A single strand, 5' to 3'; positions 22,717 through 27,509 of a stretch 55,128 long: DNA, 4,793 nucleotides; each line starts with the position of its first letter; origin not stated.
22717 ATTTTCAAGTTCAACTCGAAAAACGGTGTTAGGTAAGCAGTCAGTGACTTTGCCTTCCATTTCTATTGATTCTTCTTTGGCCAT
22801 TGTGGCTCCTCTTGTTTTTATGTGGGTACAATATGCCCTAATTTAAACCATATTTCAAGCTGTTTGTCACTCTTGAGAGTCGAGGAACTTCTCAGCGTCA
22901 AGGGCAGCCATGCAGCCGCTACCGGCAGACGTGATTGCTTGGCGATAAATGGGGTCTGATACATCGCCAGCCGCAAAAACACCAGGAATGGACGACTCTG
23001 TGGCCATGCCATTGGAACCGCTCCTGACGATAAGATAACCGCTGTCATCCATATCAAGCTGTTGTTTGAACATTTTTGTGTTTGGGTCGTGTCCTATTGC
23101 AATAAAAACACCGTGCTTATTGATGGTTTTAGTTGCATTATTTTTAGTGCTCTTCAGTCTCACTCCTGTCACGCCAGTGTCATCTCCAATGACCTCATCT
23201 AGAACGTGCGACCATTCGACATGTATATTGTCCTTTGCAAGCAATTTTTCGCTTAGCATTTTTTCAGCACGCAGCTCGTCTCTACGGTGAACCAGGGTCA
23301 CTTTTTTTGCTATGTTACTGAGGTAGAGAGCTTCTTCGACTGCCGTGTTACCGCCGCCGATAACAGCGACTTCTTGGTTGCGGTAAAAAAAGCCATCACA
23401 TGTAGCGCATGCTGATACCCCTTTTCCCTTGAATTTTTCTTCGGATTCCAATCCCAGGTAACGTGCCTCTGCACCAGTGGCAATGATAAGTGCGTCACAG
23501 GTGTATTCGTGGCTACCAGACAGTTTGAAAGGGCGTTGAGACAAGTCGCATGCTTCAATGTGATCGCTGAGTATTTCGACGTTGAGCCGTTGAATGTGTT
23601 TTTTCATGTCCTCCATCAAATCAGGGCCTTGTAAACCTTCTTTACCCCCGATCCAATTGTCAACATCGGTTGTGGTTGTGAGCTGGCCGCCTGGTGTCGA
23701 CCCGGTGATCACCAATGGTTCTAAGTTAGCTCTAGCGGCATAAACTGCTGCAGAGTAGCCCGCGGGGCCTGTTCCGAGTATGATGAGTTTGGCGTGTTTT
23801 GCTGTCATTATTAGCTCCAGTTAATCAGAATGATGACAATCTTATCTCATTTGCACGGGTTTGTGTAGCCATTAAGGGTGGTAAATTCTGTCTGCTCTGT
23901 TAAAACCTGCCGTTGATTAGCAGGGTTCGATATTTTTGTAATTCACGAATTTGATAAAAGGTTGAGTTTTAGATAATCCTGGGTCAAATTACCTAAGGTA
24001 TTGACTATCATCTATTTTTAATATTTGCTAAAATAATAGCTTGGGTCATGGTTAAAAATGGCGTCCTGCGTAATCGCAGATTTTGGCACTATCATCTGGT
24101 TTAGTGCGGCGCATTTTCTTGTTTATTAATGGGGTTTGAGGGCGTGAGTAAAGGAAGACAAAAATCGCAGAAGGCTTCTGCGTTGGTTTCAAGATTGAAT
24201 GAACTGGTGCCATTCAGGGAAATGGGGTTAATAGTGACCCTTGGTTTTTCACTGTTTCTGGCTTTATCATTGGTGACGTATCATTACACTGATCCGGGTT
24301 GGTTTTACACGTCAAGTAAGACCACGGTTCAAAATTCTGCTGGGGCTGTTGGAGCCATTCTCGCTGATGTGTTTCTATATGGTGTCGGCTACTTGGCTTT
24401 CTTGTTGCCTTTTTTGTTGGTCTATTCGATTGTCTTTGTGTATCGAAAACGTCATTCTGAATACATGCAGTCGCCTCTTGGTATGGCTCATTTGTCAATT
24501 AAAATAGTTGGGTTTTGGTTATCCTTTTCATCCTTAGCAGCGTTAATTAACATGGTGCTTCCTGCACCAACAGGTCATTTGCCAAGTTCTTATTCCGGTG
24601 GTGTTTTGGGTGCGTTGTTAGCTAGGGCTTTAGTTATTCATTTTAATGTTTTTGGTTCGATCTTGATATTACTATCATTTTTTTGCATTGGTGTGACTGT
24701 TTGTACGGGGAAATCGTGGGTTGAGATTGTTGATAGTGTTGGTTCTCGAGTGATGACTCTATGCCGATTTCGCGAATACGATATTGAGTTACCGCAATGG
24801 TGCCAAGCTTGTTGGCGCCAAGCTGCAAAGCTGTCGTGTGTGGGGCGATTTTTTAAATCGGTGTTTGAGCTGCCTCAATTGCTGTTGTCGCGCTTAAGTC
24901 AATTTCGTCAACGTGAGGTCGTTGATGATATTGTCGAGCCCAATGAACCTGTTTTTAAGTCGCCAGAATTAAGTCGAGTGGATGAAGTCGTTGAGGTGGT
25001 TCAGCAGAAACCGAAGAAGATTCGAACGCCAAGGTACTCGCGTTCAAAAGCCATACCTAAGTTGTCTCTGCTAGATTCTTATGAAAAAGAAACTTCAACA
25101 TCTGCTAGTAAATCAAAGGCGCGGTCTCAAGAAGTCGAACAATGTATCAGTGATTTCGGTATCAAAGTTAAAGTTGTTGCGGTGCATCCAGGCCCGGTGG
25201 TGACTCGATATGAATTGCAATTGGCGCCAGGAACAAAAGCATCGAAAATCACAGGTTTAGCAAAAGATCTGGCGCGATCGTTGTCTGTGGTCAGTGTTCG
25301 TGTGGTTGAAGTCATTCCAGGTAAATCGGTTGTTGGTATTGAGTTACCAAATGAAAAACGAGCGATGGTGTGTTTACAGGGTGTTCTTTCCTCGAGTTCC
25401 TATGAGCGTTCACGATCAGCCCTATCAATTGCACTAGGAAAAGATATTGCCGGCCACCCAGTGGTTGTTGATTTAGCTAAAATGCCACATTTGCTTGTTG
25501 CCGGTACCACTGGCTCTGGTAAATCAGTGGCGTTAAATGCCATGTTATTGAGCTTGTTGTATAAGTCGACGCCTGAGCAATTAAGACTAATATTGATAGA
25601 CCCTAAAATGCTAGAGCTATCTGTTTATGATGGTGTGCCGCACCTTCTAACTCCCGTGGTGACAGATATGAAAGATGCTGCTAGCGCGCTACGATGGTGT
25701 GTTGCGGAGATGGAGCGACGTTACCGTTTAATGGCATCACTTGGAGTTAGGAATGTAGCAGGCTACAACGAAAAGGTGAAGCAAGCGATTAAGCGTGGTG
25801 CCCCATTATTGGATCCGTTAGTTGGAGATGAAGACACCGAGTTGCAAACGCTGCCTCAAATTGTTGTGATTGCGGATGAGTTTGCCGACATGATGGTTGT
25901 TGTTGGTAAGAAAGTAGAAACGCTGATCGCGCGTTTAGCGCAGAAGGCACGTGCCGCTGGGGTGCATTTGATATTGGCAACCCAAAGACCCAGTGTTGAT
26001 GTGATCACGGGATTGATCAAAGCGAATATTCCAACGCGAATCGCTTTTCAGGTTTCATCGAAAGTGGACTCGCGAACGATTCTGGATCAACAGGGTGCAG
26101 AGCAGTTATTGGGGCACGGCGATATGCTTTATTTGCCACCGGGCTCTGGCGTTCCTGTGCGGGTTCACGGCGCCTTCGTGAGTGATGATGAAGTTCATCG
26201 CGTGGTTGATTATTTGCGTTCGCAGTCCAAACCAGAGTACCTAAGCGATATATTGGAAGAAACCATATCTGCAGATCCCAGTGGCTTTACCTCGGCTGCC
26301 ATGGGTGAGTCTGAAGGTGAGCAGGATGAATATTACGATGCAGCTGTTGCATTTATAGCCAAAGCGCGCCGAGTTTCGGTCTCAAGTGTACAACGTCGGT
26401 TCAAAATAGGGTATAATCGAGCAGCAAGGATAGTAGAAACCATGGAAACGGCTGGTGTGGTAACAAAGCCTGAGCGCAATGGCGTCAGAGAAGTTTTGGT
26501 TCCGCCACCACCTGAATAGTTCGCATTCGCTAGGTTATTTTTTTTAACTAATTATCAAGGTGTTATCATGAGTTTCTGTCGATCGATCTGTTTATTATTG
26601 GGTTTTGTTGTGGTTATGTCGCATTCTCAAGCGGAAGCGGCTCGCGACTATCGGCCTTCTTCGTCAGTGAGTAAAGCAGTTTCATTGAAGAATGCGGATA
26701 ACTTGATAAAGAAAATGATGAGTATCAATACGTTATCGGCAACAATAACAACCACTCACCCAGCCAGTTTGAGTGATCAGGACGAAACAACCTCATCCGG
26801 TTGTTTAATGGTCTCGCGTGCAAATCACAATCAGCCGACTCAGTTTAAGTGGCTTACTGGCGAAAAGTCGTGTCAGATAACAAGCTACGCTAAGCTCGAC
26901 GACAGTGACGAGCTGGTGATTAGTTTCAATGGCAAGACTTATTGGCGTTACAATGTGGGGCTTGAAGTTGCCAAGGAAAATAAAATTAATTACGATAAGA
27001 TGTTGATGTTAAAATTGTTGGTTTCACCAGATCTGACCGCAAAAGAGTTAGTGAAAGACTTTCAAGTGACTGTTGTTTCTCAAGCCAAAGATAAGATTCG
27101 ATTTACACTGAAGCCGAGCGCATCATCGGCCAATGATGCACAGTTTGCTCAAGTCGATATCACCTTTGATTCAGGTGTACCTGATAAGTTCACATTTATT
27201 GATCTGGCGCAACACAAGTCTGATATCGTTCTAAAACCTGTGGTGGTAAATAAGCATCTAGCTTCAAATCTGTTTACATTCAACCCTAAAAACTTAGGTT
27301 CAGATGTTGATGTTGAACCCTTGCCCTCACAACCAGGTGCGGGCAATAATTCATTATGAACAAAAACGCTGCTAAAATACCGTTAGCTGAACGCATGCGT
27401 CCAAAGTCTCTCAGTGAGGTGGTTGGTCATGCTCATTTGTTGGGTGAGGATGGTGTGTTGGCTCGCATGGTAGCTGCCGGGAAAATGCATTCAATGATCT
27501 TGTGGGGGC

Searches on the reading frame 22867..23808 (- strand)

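Call 41: search_protein_families(library=ncbifam, proteins=[window:22867-23808:-], max_evalue=1e-10)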
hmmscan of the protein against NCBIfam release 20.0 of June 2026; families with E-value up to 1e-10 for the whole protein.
window:22867-23808:- (313 aa): 17 families
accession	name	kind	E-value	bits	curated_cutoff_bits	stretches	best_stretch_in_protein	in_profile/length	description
NF007614.0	PRK10262.1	equivalog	1.3e-137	458.3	644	1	2-311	3-316/321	thioredoxin-disulfide reductase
TIGR01292.1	TRX_reduct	equivalog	5.3e-119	396.5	343.45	1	7-309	2-300/300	thioredoxin-disulfide reductase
TIGR03140.1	AhpF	equivalog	1.6e-72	244.7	502.9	1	4-305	211-508/515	alkyl hydroperoxide reductase subunit F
TIGR03143.1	AhpF_homolog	hypoth_equivalog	5.5e-71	239.8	687.65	1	7-311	6-310/555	putative alkyl hydroperoxide reductase F subunit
TIGR01350.1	lipoamide_DH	equivalog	3.1e-20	72.3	408.8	1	100-287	128-312/461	dihydrolipoyl dehydrogenase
TIGR04018.1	Bthiol_YpdA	hypoth_equivalog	1e-18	67.2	339.9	1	83-285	92-290/316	YpdA family putative bacillithiol disulfide reductase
TIGR03385.1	CoA_CoA_reduc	equivalog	1.5e-17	63.5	578.8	1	99-289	99-288/439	CoA-disulfide reductase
NF004945.0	PRK06292.2-3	equivalog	4.4e-17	62.2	494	1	66-284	95-305/457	dihydrolipoyl dehydrogenase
TIGR02053.1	MerA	equivalog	9e-16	57.9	454.45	1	94-305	119-328/465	mercury(II) reductase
NF005883.0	PRK07845.1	equivalog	1.6e-14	53.7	479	0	66-287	97-317/466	NAD(P)H-quinone dehydrogenase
NF004776.0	PRK06116.1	equivalog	5.7e-14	52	480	1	69-286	100-307/450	glutathione-disulfide reductase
NF010037.0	PRK13512.1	equivalog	1.4e-12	47.3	394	1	99-290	101-285/438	CoA-disulfide reductase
NF004943.0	PRK06292.2-1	equivalog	2.2e-12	46.5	432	0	98-284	125-308/456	dihydrolipoyl dehydrogenase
TIGR01316.1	gltA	equivalog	1.2e-11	44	471.75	0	4-303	132-443/449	NADPH-dependent glutamate synthase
NF009410.0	PRK12771.1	subfamily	2.1e-11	43.1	516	0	105-312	225-448/566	NAD(P)-binding protein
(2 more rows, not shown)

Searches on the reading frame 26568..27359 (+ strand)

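Call 41: search_protein_families(library=ncbifam, proteins=[window:26568-27359:+], max_evalue=1e-10)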
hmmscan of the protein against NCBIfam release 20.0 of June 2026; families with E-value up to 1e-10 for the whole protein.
window:26568-27359:+ (263 aa): 1 family
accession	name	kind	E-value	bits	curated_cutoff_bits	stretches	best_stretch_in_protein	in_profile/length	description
TIGR00547.2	lolA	equivalog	6.6e-14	51.8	112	1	36-247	14-199/202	outer membrane lipoprotein periplasmic chaperone LolA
